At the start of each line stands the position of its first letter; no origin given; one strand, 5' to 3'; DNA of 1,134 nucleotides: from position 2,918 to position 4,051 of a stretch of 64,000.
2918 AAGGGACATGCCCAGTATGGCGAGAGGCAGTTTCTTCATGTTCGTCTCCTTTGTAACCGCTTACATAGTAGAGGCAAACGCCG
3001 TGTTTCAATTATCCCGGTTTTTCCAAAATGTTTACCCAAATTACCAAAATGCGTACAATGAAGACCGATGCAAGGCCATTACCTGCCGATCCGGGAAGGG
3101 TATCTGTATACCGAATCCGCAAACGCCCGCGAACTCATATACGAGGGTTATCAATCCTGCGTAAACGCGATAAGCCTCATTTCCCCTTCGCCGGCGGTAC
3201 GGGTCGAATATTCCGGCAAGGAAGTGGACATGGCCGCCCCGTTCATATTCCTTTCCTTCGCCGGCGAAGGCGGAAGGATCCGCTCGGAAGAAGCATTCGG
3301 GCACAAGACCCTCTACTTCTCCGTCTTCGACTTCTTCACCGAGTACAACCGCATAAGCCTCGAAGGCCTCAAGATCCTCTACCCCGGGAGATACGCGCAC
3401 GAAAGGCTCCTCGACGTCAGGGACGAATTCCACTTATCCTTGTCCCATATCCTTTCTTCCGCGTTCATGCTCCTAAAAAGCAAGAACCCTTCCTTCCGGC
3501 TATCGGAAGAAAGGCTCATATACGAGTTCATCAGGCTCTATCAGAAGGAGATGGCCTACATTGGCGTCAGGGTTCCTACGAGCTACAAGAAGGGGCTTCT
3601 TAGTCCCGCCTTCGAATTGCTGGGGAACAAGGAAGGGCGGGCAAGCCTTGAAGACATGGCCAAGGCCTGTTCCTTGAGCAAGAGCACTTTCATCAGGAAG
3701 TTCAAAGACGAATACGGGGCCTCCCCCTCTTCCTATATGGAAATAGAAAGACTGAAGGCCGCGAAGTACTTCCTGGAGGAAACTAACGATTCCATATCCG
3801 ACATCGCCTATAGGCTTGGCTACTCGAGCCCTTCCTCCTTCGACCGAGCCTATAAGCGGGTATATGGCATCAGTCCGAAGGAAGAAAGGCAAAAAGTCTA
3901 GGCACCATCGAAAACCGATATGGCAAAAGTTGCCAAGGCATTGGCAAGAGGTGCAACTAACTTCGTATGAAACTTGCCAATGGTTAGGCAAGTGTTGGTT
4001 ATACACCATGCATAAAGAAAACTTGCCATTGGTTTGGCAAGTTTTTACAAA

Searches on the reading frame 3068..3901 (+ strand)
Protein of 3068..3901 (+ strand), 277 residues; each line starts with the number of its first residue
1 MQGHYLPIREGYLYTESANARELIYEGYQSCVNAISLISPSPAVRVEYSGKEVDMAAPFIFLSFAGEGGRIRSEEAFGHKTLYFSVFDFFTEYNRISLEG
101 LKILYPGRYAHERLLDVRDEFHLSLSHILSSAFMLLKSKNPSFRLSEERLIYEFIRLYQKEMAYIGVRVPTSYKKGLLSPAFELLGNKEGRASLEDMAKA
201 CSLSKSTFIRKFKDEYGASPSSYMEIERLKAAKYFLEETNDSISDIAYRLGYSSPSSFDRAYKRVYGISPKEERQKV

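Call 6: search_protein_families(library=pfam, proteins=[window:3068-3901:+], max_evalue=0.01)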
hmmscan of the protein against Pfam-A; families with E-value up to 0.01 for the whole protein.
window:3068-3901:+ (277 aa): 3 families
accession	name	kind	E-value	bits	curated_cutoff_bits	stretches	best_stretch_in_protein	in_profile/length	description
PF12833.13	HTH_18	-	5.3e-22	78.3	33.6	1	197-275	1-79/80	Helix-turn-helix domain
PF00165.29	HTH_AraC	-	2.6e-18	66.1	26.6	2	239-275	7-42/42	Bacterial regulatory helix-turn-helix proteins, AraC family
PF09339.16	HTH_IclR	-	0.0084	16.3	22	0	183-207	10-34/52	IclR helix-turn-helix domain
